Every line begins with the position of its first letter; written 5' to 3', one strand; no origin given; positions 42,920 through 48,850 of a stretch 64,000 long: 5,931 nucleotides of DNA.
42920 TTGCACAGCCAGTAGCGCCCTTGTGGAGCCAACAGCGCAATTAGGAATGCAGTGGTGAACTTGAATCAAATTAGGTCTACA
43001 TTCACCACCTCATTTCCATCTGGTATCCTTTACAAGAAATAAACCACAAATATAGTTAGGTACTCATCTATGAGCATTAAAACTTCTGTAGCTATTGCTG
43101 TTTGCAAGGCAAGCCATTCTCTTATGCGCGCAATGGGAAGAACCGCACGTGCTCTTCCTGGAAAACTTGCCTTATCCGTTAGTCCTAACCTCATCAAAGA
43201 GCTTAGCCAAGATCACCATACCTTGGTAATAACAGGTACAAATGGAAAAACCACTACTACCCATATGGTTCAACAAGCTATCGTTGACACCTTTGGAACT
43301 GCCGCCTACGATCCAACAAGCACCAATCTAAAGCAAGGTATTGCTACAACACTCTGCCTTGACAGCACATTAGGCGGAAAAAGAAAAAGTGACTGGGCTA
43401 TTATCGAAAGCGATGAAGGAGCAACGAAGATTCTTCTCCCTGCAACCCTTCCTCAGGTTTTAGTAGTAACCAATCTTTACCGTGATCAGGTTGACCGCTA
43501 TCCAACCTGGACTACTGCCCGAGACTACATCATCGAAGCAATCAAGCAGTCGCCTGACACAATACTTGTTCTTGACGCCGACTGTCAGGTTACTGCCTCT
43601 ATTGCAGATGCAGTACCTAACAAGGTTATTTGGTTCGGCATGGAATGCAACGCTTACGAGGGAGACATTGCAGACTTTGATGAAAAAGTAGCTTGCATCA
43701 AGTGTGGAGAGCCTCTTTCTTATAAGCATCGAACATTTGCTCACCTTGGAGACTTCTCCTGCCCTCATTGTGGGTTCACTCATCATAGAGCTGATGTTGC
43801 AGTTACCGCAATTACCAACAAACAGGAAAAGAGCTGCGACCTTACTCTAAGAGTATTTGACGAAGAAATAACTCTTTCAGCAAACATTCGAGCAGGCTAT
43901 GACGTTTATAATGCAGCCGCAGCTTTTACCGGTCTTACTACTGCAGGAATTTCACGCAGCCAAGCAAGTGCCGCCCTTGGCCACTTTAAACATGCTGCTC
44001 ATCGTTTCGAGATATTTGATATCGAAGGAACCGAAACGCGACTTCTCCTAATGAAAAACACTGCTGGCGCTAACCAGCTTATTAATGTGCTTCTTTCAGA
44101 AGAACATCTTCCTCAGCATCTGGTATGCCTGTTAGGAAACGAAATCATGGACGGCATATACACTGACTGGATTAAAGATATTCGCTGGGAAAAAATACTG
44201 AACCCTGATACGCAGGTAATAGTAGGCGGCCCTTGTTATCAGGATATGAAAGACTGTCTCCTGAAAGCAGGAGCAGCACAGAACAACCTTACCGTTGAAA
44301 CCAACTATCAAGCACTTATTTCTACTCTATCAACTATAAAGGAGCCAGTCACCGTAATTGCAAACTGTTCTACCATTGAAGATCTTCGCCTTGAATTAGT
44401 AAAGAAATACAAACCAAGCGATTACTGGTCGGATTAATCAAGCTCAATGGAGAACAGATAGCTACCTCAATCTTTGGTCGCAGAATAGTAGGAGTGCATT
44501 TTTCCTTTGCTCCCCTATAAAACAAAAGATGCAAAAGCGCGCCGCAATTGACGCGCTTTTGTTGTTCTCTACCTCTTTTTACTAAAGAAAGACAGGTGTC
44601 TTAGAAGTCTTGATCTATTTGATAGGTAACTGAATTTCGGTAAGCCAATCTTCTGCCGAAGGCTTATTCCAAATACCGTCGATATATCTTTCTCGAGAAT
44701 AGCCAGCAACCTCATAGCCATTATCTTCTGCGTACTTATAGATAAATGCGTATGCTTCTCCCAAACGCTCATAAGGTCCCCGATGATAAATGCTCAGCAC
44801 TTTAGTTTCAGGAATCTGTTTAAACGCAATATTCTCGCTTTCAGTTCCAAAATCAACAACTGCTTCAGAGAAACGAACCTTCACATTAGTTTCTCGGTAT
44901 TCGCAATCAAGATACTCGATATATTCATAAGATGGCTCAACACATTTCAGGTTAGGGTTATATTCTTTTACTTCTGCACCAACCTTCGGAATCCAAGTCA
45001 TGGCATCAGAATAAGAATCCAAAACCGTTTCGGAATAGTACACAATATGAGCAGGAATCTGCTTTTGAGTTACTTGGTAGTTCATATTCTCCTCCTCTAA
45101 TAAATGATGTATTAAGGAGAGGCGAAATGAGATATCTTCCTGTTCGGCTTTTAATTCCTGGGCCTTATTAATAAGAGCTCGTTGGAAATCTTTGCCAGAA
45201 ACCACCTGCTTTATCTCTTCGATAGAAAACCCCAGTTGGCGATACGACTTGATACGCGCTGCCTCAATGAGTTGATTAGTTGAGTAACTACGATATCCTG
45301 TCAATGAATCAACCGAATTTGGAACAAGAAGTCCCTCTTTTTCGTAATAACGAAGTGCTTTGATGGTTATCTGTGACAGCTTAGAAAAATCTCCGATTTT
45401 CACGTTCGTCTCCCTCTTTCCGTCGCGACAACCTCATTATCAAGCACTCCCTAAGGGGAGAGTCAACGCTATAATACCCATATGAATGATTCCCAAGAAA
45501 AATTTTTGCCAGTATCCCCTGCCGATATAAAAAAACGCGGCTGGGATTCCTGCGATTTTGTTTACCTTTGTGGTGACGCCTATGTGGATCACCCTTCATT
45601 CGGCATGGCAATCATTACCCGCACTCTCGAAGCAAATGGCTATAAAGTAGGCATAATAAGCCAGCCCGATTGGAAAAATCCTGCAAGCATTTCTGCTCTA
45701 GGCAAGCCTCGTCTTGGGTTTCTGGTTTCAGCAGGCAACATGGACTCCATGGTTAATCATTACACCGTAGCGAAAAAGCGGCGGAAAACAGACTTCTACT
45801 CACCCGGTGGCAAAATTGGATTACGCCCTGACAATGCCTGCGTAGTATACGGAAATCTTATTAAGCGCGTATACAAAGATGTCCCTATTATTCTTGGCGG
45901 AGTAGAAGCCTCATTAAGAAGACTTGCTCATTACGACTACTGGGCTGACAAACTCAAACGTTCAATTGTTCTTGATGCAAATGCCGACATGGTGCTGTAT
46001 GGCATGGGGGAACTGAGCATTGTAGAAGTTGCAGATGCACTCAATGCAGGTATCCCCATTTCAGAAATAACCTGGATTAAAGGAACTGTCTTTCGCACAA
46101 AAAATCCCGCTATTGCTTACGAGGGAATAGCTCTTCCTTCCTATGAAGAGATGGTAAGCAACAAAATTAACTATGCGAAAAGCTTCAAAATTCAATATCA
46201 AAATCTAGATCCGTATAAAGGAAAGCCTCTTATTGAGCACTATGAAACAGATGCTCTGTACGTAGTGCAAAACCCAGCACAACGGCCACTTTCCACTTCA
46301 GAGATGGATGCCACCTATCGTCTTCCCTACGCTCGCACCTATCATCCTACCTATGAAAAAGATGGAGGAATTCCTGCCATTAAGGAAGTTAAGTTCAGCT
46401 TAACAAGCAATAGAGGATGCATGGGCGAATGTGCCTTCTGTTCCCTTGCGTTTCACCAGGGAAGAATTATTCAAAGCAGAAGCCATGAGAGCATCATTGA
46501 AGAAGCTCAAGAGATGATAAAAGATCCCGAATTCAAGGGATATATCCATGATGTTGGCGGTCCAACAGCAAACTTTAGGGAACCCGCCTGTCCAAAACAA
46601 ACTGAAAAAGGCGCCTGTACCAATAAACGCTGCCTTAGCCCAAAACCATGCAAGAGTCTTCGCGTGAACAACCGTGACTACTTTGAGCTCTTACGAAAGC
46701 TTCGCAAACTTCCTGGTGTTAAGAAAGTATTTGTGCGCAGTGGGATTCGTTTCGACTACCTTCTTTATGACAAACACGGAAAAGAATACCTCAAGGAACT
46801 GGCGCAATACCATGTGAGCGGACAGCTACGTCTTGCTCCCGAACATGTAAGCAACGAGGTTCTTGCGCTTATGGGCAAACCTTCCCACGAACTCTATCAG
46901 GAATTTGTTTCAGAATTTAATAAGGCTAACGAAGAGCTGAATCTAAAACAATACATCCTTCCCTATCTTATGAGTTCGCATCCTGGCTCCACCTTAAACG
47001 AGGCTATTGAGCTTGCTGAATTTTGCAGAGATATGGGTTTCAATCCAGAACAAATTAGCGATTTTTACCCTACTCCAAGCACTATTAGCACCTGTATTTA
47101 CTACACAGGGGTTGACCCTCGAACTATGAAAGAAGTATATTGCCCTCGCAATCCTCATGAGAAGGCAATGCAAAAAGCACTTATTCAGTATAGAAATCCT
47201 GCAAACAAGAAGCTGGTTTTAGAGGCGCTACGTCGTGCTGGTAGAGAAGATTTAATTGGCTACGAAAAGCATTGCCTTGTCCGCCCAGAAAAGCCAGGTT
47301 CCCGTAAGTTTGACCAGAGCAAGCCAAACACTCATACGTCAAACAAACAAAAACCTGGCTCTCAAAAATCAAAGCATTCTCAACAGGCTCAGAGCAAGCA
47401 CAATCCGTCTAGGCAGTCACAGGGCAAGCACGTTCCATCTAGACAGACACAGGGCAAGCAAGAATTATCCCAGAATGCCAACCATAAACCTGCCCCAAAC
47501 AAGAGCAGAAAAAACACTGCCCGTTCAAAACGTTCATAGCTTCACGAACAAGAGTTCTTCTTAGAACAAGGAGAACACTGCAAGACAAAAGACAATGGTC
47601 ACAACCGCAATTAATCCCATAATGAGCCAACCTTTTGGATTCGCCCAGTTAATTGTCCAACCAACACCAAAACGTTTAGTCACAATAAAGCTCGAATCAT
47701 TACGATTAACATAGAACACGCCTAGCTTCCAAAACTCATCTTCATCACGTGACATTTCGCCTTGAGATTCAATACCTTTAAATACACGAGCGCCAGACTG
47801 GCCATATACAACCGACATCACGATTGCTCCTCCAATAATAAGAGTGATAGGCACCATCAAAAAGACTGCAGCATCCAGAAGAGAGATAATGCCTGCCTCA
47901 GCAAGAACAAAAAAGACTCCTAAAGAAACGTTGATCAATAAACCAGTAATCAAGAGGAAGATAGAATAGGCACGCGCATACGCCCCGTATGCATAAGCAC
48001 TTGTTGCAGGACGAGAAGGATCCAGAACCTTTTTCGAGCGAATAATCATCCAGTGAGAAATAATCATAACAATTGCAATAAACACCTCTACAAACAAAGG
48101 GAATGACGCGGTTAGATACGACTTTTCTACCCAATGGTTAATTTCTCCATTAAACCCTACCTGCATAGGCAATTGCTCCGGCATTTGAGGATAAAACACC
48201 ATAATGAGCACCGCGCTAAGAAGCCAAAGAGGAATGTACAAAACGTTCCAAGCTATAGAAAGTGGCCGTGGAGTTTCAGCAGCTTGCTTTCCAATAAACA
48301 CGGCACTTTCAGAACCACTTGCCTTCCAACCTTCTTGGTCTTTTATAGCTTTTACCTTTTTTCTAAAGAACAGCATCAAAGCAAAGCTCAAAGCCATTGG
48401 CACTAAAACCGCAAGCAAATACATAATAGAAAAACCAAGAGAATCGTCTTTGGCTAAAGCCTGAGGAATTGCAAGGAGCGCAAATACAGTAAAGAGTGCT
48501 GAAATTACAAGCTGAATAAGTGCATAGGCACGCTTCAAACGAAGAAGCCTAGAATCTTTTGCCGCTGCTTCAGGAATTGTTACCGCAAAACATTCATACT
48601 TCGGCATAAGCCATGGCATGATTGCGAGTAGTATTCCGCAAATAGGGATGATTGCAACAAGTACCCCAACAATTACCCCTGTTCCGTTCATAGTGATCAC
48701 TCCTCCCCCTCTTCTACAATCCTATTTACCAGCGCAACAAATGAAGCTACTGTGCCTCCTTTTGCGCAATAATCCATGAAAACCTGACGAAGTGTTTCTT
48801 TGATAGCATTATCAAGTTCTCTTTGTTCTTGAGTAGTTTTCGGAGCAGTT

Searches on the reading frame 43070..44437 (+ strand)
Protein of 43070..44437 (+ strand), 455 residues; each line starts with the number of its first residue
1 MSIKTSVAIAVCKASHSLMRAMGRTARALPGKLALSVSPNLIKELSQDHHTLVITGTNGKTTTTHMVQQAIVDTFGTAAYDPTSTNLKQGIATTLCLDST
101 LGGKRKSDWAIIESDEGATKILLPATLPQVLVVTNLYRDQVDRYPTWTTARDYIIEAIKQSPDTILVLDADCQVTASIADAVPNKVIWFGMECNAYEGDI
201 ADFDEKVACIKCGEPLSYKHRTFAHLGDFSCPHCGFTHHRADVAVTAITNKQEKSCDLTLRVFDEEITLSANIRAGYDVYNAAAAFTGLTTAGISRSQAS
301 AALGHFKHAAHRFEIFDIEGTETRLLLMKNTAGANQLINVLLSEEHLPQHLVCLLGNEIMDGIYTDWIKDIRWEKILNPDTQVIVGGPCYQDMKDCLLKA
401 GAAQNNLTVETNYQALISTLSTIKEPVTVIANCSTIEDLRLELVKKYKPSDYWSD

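Call 78: search_protein_families(library=pfam, proteins=[window:43070-44437:+], max_evalue=0.00001)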
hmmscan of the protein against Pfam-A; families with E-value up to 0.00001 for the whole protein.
window:43070-44437:+ (455 aa): 2 families
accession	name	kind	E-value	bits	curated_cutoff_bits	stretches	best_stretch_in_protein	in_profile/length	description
PF08245.18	Mur_ligase_M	-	2.1e-12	47.8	24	1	54-201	1-160/200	Mur ligase middle domain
PF08353.15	MurT_C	-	2.8e-12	47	25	1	327-432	1-106/110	MurT ligase C-terminal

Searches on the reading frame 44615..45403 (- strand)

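Call 78: search_protein_families(library=pfam, proteins=[window:44615-45403:-], max_evalue=0.00001)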
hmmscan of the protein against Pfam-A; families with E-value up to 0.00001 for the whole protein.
window:44615-45403:- (262 aa): 3 families
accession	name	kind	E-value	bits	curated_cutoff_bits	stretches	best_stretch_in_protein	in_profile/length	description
PF13411.12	MerR_1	-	1.9e-15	57.2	21.6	1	1-69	1-67/69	MerR HTH family regulatory protein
PF06445.20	GyrI-like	-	2.8e-13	50.8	26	1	152-262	45-155/155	GyrI-like small molecule binding domain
PF00376.29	MerR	-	1.7e-12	47.4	28.2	1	2-40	1-38/38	MerR family regulatory protein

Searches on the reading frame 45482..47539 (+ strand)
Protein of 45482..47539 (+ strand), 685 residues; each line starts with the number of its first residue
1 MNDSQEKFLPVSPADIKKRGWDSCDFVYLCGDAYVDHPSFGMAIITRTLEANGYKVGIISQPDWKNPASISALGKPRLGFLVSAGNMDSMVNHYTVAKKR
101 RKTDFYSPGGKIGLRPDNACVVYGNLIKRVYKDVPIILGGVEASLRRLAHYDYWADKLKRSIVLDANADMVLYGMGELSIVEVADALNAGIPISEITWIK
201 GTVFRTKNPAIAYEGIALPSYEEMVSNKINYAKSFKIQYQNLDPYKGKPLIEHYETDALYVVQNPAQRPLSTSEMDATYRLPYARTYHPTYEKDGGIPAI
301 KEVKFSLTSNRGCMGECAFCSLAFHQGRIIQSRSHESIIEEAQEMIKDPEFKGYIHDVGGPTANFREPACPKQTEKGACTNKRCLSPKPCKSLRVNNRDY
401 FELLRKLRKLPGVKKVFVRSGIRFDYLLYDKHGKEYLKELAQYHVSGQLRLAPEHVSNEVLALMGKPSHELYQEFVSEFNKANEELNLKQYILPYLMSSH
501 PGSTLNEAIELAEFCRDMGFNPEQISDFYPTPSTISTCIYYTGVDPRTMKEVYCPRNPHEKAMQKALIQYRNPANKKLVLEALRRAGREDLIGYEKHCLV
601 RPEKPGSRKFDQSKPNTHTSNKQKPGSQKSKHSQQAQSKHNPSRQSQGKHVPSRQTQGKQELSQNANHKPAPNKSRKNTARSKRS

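Call 79: search_protein_families(library=pfam, proteins=[window:45482-47539:+], max_evalue=0.00001)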
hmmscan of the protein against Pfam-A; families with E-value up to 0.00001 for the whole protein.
window:45482-47539:+ (685 aa): 3 families
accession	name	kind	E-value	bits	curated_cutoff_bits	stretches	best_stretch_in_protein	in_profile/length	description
PF08497.15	Radical_SAM_N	-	8.5e-133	442.7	25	1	8-306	1-301/301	Radical SAM N-terminal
PF11842.13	DUF3362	-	6.3e-29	101.6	27.6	1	523-660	1-141/151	Domain of unknown function (DUF3362)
PF04055.27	Radical_SAM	-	8.5e-11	42.7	29.5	1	310-514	4-165/166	Radical SAM superfamily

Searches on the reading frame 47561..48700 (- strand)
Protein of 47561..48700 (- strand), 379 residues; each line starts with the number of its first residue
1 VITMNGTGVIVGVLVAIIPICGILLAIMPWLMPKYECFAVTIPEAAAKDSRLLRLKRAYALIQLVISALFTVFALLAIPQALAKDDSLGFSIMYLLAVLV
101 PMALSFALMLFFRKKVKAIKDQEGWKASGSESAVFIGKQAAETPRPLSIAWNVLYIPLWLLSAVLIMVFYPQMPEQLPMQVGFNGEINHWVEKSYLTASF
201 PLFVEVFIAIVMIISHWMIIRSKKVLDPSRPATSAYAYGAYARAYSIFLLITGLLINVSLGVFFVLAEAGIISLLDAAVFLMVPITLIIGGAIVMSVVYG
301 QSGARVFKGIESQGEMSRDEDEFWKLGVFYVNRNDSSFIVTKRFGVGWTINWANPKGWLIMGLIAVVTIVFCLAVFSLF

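Call 79: search_protein_families(library=pfam, proteins=[window:47561-48700:-], max_evalue=0.00001)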
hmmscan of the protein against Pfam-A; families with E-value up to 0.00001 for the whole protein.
window:47561-48700:- (379 aa): 2 families
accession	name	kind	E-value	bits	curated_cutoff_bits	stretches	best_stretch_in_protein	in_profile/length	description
PF19124.5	DUF5808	-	1.2e-11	44.3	26.3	1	333-358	1-26/26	Family of unknown function (DUF5808)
PF07853.16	DUF1648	-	9.2e-10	38.5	28.7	1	159-203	3-47/49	Domain of unknown function (DUF1648)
